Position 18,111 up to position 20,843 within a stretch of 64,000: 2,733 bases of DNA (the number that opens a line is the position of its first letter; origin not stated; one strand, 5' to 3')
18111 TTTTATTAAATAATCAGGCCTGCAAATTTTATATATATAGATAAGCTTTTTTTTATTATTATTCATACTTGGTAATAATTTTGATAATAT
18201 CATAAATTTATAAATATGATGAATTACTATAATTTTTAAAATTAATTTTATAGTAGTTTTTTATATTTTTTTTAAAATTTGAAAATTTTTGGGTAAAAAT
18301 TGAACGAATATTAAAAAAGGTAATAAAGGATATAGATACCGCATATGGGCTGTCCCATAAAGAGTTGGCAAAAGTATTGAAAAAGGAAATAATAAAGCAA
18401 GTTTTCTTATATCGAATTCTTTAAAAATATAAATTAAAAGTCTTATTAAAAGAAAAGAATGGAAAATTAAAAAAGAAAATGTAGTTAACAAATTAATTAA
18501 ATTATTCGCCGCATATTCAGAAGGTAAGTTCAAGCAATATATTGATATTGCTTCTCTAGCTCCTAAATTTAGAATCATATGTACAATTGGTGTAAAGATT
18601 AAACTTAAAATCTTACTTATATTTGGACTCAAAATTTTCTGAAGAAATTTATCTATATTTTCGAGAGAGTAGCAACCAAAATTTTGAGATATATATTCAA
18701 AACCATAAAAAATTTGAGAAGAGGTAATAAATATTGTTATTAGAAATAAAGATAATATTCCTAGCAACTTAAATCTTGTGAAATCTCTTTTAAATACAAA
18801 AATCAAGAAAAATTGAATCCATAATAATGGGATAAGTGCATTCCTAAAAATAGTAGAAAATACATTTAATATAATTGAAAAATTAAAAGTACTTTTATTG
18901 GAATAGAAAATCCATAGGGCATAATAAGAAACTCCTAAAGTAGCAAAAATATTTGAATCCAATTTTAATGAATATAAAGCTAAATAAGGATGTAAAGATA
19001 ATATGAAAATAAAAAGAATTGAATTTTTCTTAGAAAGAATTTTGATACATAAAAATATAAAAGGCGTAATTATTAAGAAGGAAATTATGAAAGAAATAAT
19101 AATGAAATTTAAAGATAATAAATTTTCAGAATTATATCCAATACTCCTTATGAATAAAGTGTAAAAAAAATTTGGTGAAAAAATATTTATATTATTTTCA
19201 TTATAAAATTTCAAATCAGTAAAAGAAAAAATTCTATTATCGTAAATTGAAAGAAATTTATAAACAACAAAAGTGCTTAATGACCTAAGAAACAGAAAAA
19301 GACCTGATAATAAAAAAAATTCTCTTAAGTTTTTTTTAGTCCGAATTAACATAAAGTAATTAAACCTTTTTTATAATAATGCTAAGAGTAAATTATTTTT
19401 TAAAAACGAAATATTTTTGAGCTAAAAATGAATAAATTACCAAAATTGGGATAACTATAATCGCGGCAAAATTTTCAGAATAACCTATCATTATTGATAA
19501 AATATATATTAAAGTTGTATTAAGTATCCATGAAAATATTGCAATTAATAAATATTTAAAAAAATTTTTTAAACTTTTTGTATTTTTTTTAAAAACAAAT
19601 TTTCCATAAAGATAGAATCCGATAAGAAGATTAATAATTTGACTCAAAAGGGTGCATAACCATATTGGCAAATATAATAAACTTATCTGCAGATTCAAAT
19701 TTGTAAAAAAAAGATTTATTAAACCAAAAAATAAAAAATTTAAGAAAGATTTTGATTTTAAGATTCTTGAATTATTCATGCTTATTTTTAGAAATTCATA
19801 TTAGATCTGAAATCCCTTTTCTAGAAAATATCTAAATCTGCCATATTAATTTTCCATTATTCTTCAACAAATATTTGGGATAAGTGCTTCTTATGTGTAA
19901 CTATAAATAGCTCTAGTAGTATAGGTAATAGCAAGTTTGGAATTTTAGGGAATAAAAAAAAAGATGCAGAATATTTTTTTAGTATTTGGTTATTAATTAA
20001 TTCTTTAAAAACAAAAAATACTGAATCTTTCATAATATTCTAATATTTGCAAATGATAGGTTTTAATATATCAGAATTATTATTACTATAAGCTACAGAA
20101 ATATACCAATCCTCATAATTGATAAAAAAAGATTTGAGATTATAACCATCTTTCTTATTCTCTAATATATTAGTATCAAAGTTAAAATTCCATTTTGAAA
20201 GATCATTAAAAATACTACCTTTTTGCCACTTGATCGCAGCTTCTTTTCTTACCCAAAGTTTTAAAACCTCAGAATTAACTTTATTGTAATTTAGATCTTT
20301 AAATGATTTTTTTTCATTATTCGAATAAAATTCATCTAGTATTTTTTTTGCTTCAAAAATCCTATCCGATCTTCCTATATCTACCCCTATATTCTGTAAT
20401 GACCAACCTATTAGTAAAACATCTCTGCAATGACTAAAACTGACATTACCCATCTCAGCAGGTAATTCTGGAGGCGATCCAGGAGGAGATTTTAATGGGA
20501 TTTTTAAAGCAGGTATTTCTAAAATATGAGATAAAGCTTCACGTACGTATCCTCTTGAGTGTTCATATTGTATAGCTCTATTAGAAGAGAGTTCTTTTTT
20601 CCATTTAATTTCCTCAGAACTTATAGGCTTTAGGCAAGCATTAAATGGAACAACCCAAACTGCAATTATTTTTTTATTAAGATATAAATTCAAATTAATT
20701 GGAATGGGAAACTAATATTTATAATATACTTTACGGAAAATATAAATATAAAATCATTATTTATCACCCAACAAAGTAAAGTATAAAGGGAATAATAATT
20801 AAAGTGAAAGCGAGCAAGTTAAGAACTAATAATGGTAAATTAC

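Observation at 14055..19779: UbiA / HAD phosphatase / GtrA / two GT-C-like proteins: a possible polyprenyl-phospho-pentose donor pathway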

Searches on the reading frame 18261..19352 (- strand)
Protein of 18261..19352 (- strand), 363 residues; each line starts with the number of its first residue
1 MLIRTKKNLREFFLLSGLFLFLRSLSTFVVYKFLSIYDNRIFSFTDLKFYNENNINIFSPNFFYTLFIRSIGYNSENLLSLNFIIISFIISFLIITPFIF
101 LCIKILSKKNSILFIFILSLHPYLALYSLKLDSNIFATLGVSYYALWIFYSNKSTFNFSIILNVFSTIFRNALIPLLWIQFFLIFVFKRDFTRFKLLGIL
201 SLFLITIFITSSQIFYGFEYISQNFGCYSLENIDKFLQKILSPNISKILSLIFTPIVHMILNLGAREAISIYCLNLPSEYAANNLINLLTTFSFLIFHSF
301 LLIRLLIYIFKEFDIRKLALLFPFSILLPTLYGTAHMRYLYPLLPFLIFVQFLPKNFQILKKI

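Call 3: search_protein_families(library=pfam, proteins=[window:18261-19352:-], max_evalue=0.1)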
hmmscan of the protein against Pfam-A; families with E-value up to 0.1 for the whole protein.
window:18261-19352:- (363 aa): 0 families

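Call 4: search_protein_families(library=ncbifam, proteins=[window:18261-19352:-], max_evalue=0.1)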
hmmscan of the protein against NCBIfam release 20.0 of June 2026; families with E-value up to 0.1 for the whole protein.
window:18261-19352:- (363 aa): 0 families

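Call 7: search_solved_structures(query=window:18261-19352:-, max_evalue=10, show_alignments=1)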
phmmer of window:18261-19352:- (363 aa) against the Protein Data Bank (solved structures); distinct sequences matched with E-value up to 10: 3.
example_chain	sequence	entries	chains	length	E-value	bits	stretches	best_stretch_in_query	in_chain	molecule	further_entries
7k58_C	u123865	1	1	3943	0.54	13.1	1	30-84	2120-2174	gamma heavy chain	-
7k5b_C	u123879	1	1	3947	0.55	13.1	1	30-84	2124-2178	gamma heavy chain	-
6zyw_A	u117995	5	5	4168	0.57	13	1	30-84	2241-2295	Dynein-1-alpha heavy chain, flagellar inner arm I1 complex protein, putative | Dynein gamma heavy chain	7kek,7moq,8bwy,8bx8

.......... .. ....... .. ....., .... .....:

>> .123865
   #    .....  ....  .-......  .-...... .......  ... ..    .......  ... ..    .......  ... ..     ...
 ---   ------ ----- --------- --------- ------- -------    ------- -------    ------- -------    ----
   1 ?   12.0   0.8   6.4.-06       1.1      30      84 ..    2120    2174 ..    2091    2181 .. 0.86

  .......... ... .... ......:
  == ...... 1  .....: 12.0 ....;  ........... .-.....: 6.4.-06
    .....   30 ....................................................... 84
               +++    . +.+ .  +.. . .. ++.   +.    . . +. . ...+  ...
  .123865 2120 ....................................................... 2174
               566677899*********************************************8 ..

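Call 25: find_homologous_proteins(query=window:18261-19352:-, max_evalue=0.001)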
Query window:18261-19352:- (363 aa): 81 proteins with E <= 0.001 among 8000 candidates.
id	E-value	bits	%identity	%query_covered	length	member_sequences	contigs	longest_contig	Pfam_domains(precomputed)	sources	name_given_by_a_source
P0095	7.7e-217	738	100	100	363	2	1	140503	-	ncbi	-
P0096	1.0e-200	685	93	100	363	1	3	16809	-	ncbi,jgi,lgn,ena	-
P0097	2.2e-197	674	91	100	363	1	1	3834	-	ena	-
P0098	4.0e-197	673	90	100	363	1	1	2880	-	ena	-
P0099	1.1e-196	672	90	100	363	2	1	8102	-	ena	-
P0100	4.2e-183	627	85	100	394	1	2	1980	-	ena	-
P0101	2.0e-177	608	81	100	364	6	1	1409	-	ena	-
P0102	1.6e-176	605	80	100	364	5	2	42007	-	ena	-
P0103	1.1e-171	589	79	100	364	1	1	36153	-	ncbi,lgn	-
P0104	1.7e-170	585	79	100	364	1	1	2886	-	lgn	-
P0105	2.5e-169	582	78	100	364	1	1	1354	-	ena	-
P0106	6.8e-167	574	77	100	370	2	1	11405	-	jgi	-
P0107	4.5e-164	564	75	100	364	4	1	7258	-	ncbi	-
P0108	4.5e-151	522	76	92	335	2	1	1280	-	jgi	-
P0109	1.6e-147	510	69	94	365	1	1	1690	-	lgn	-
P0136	9.6e-59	218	35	95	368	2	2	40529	-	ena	-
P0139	3.8e-56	209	34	93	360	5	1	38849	-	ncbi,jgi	jgi:hypothetical protein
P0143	6.4e-55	205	35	89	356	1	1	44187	-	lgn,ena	-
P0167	1.9e-47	181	39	90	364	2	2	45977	-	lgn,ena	-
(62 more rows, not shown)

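Call 28: find_encoding_contigs(protein=P0095, flank=10000, max_places=1)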
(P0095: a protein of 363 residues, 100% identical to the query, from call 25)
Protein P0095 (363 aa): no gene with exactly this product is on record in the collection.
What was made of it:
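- Tried and rejected: A contig look-up for the 100%-identical ORF5 protein returned nothing on record (call 28).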

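Call 40: predict_structure(alignment_id=A1)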
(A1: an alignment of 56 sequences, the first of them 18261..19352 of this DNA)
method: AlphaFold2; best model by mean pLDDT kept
length: 363 residues; sequences in the alignment: 56
mean_pLDDT: 91.9   pTM: 0.91
mean pLDDT of the five models: 91.9, 91.7, 91.3, 90.5, 90.3
residues with pLDDT >= 90: 266; 70-90: 89; 50-70: 8; < 50: 0
segments of 3 or more residues with pLDDT < 50: none
pLDDT, mean of each block of 10 residues (from residue 1): 82 98 96 81 76 82 92 91 95 97 96 98 94 95 96 91 96 96 84 89 96 90 84 95 97 96 91 84 88 97 97 93 96 93 98 93 68
secondary structure, 60 per line:
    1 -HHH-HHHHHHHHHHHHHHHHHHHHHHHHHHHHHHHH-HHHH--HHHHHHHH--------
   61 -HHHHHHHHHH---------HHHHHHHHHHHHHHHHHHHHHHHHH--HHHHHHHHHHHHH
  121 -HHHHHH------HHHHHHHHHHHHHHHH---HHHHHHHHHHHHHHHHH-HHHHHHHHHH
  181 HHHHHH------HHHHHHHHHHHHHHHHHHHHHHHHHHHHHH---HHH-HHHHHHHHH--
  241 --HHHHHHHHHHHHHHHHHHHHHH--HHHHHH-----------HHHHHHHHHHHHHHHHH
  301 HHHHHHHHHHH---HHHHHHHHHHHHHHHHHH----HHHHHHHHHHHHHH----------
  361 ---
elements in order: H6-37 H39-42 H45-52 H62-71 H81-105 H108-120 H122-127 H134-149 H153-169 H171-186 H193-222 H230-238 H243-264 H267-272 H284-311 H315-332 H337-350
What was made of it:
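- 18261..19352 (-): ORF5, a 363-aa polytopic protein with no Pfam family. Predicted small GT-C-like transferase of a GtrA/GtrB-type system. AF2 model with pLDDT 91.9 and pTM 0.91 (call 40).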

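Call 45: fold_search(model_id=the predicted structure, library=pdb)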
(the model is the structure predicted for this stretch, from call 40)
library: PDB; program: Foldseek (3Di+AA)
matches with E <= 10: 82; with E <= 0.001: 0
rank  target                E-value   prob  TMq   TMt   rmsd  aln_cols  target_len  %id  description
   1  9s6t_A                2.0e-01  0.95  0.42  0.34  12.2       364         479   14  Ternary cryo-EM structure of chicken ALG12 with Dol25-PP-GlcNAc2Man7, Dol25-P-Man, and Fab (released 2026-03-18)
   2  6gxc_A                3.6e-01  0.54  0.34  0.21  14.0       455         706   14  Bacterial oligosaccharyltransferase PglB in complex with an inhibitory peptide and a reactive lipid-linked oligosaccha (released 2018-11-14)
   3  9s6s_A                3.9e-01  0.94  0.38  0.27  11.1       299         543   13  Ternary cryo-EM structure of human ALG9 with Dol25-PP-GlcNAc2Man6, Dol25-P-Man and Fab (released 2026-03-18)
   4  5ogl_A                5.8e-01  0.38  0.31  0.20  13.7       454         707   15  Structure of bacterial oligosaccharyltransferase PglB in complex with an acceptor peptide and an lipid-linked oligosac (released 2017-10-25)
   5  7wc5                  9.6e-01  0.08  0.15  0.15  20.1       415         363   13  Crystal structure of serotonin 2A receptor in complex with psilocin (released 2022-01-26)
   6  9l42_A                1.0e+00  0.06  0.12  0.14  21.8       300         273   12  Cryo-EM structure of human histamine receptor H4R in complex with agonist histamine and Gi proteins (released 2025-10-22)
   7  9n9j_I                1.5e+00  0.35  0.37  0.23  16.0       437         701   14  Structure of a GRP94 folding intermediate engaged with a CCDC134- and FKBP11-bound secretory translocon (released 2025-11-19)
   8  6s7t_A                1.5e+00  0.44  0.41  0.25  13.4       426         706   14  Cryo-EM structure of human oligosaccharyltransferase complex OST-B (released 2019-12-18)
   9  9s6u_A                1.6e+00  0.60  0.37  0.26  11.3       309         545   14  Ternary cryo-EM structure of human ALG9 with Dol25-PP-GlcNAc2Man8, Dol25-P-Man and Fab (released 2026-03-18)
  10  9s37_D                1.6e+00  0.07  0.15  0.09  22.3       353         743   14  Structure of LGR4 with NB21 (released 2025-07-30)
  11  6bqh                  1.6e+00  0.06  0.15  0.15  17.9       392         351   11  Crystal structure of 5-HT2C in complex with ritanserin (released 2018-02-14)
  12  7vod                  1.8e+00  0.04  0.13  0.13  21.1       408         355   14  Crystal structure of 5-HT2AR in complex with cariprazine (released 2021-12-22)
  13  7voe                  1.8e+00  0.04  0.11  0.11  22.7       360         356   13  Crystal structure of 5-HT2AR in complex with aripiprazole (released 2021-12-22)
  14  9wno_A                1.9e+00  0.23  0.34  0.31  15.2       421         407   11  Cryo-EM structure of Candida glabrata GPI mannosyltransferase I bound to Dol-P-Man (released 2025-12-03)
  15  9s6r_A                2.0e+00  0.47  0.38  0.37  10.9       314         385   13  Ternary cryo-EM structure of yeast ALG3 with Dol25-PP-GlcNAc2Man5, Dol25-P-Man, and Fab (released 2026-03-18)
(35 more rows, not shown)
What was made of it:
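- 18261..19352 (-): Best Foldseek PDB hits are GT-C enzymes (ALG12 probability 0.95, ALG9 0.94, PglB, STT3, ALG3, PIG-M), but with E 0.2-5 and TM 0.34-0.44 (call 45).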

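Call 46: find_encoding_contigs(protein=P0103, flank=8000, max_places=1)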
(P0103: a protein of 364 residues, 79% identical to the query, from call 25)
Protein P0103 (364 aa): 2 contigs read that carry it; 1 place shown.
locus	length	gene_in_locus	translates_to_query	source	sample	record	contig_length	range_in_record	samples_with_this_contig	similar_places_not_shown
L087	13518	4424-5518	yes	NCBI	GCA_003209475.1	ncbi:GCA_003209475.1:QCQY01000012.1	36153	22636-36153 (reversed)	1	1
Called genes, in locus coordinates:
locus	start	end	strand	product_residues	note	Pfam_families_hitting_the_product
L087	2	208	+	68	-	?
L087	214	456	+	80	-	-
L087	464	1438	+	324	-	PF08392:FAE1_CUT1_RppA (faint), PF08545:ACP_syn_III, PF08541:ACP_syn_III_C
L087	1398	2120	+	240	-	PF00106:adh_short, PF01370:Epimerase (weak), PF13561:adh_short_C2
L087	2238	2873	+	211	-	PF01648:ACPS (weak)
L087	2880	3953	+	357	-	-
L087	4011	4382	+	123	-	-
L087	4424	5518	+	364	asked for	-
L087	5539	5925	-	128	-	PF13489:Methyltransf_23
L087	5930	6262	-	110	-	PF13489:Methyltransf_23 (weak), PF13847:Methyltransf_31 (weak)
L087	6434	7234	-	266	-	-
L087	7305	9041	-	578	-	PF00664:ABC_membrane, PF00005:ABC_tran, PF02463:SMC_N (weak)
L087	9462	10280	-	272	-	PF05050:Methyltransf_21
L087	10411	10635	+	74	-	-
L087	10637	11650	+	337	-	PF00535:Glycos_transf_2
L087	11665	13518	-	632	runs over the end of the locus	PF01073:3Beta_HSD (weak), PF01370:Epimerase, PF02719:Polysacc_synt_2, PF04321:RmlD_sub_bind (faint), PF16363:GDP_Man_Dehyd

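Call 47: find_encoding_contigs(protein=P0139, flank=8000, max_places=1)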
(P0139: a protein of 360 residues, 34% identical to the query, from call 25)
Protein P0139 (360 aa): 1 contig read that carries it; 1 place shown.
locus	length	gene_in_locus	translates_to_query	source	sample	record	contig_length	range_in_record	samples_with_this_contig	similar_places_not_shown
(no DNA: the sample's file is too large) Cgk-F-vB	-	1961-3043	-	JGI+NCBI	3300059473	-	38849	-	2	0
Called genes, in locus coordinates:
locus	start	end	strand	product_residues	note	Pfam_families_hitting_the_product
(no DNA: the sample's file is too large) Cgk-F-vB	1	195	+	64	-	?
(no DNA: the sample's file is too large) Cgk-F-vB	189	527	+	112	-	PF02452:PemK_toxin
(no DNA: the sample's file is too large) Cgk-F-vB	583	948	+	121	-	PF04138:GtrA_DPMS_TM (weak)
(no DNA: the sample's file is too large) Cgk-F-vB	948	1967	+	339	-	PF00535:Glycos_transf_2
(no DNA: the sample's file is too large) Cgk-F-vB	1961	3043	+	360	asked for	-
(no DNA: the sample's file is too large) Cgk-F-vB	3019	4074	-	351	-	PF14897:EpsG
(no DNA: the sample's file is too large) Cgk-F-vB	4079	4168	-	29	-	-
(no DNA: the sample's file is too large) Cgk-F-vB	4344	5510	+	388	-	PF13191:AAA_16, PF01637:ATPase_2 (faint), PF13401:AAA_22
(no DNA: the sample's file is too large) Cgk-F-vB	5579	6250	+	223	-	-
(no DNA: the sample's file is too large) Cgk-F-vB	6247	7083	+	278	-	PF08843:AbiEii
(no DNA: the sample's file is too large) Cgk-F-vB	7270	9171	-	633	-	PF13522:GATase_6, PF13537:GATase_7, PF00733:Asn_synthase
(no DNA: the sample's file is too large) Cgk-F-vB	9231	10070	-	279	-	PF13489:Methyltransf_23, PF08241:Methyltransf_11, PF08242:Methyltransf_12, PF13649:Methyltransf_25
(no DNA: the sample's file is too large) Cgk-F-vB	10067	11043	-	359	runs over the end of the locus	PF13692:Glyco_trans_1_4, PF13524:Glyco_trans_1_2 (weak), PF00534:Glycos_transf_1 (weak)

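Call 48: find_encoding_contigs(protein=P0167, flank=8000, max_places=1)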
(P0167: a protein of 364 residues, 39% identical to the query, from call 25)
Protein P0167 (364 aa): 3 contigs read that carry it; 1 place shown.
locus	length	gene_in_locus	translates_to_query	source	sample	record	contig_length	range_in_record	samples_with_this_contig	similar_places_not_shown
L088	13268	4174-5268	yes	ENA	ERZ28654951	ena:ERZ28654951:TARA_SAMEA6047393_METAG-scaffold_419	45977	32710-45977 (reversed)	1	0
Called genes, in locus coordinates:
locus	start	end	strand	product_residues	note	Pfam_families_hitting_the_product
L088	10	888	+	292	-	-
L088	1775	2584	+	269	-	-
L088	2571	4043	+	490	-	-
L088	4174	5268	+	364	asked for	-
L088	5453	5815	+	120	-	-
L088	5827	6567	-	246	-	PF02585:PIG-L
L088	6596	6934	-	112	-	PF10066:DUF2304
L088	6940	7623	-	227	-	PF00535:Glycos_transf_2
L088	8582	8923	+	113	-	PF01596:Methyltransf_3 (weak)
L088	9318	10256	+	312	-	PF01073:3Beta_HSD, PF01370:Epimerase, PF07993:NAD_binding_4 (faint), PF16363:GDP_Man_Dehyd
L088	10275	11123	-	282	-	-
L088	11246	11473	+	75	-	-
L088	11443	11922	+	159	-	PF00106:adh_short, PF13561:adh_short_C2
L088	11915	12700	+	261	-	PF01266:DAO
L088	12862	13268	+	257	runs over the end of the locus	PF13489:Methyltransf_23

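Call 85: find_encoding_contigs(protein=P0143, flank=6000, max_places=1)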
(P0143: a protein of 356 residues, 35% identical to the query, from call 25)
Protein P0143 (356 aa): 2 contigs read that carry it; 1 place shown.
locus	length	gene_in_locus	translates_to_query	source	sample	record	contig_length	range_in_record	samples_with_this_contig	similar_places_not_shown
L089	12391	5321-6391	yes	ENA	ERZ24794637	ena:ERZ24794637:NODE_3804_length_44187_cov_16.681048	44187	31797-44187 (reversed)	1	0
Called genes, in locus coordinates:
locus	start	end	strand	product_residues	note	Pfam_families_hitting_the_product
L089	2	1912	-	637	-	?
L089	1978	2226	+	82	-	PF02604:PhdYeFM_antitox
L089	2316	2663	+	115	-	PF01850:PIN (weak)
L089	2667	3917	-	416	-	PF13477:Glyco_trans_4_2, PF13439:Glyco_transf_4 (weak), PF13579:Glyco_trans_4_4, PF00534:Glycos_transf_1, PF13692:Glyco_trans_1_4, PF13524:Glyco_trans_1_2 (weak)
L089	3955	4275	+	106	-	PF04138:GtrA_DPMS_TM (weak)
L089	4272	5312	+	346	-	PF00535:Glycos_transf_2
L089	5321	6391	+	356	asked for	-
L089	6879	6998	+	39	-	-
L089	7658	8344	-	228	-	PF00106:adh_short, PF08659:KR, PF13561:adh_short_C2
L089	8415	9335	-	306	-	-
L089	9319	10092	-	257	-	PF02585:PIG-L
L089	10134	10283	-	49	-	-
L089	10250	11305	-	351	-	PF14897:EpsG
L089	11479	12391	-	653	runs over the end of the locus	PF13522:GATase_6, PF13537:GATase_7, PF00733:Asn_synthase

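Call 86: find_encoding_contigs(protein=P0136, flank=6000, max_places=1)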
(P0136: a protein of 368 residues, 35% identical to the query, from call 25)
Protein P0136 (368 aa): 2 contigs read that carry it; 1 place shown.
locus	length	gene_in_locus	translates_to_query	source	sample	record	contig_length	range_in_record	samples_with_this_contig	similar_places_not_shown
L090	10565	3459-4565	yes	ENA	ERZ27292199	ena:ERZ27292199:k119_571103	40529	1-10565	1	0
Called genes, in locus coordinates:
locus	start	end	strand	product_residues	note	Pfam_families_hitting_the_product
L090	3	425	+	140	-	?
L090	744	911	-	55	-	-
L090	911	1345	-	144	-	-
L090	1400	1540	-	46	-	-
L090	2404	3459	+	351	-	PF00535:Glycos_transf_2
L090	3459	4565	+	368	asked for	-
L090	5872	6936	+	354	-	PF14897:EpsG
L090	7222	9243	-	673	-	PF01757:Acyl_transf_3, PF19040:SGNH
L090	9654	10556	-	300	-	PF01370:Epimerase, PF04321:RmlD_sub_bind, PF16363:GDP_Man_Dehyd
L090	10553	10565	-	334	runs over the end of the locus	PF00288:GHMP_kinases_N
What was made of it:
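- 18261..19352 (-): Homologues lie in gtrA-GT2-ORF5 triads without UbiA (calls 47, 85, 86).
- The ORF5 family occurs without UbiA in L087, L088, L089, L090 and the P0139 contig, always with a GT2 and usually with GtrA (calls 46-48, 85, 86).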

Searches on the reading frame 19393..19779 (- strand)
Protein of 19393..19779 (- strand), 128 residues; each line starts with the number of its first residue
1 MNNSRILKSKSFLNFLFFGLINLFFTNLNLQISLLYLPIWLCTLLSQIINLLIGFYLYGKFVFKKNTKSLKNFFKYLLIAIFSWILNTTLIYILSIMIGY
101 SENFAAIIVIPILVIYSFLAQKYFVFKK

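Call 3: search_protein_families(library=pfam, proteins=[window:19393-19779:-], max_evalue=0.1)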
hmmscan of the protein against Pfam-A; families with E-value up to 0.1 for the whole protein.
window:19393-19779:- (128 aa): 1 family
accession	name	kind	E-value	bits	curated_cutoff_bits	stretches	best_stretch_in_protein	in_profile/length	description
PF04138.20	GtrA_DPMS_TM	-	2.8e-10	40.9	26.1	1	15-126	2-117/117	GtrA/DPMS, transmembrane domain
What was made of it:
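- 19393..19779 (-): GtrA-family small membrane protein (128 aa). Predicted flippase for polyprenyl-P-sugars, probably shared by both systems. PF04138, E 2.8e-10 (call 3).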

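Call 4: search_protein_families(library=ncbifam, proteins=[window:19393-19779:-], max_evalue=0.1)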
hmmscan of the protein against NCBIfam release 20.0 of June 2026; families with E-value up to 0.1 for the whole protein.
window:19393-19779:- (128 aa): 0 families

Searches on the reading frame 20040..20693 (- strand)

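Call 3: search_protein_families(library=pfam, proteins=[window:20040-20693:-], max_evalue=0.1)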
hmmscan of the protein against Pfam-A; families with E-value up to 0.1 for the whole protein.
window:20040-20693:- (217 aa): 2 families
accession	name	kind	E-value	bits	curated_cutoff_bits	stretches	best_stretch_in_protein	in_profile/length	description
PF01648.25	ACPS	-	9.8e-08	32.5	25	1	102-175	2-81/111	4'-phosphopantetheinyl transferase superfamily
PF07033.16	Orthopox_B11R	-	0.047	13.9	25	1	27-54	19-46/71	Orthopoxvirus B11R protein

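Call 4: search_protein_families(library=ncbifam, proteins=[window:20040-20693:-], max_evalue=0.1)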
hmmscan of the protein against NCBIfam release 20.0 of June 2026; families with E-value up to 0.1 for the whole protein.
window:20040-20693:- (217 aa): 3 families
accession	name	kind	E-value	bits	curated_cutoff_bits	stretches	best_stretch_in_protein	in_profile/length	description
TIGR00556.1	pantethn_trn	domain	6.3e-06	26.3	45.35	1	100-187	3-91/128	phosphopantetheine--protein transferase domain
NF042922.1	4PPT_HetI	equivalog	2.7e-05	23.6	370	1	24-156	40-178/235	4'-phosphopantetheinyl transferase HetI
NF007676.0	PRK10351.1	equivalog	0.00097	18.8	174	1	55-163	42-149/195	4'-phosphopantetheinyl transferase AcpT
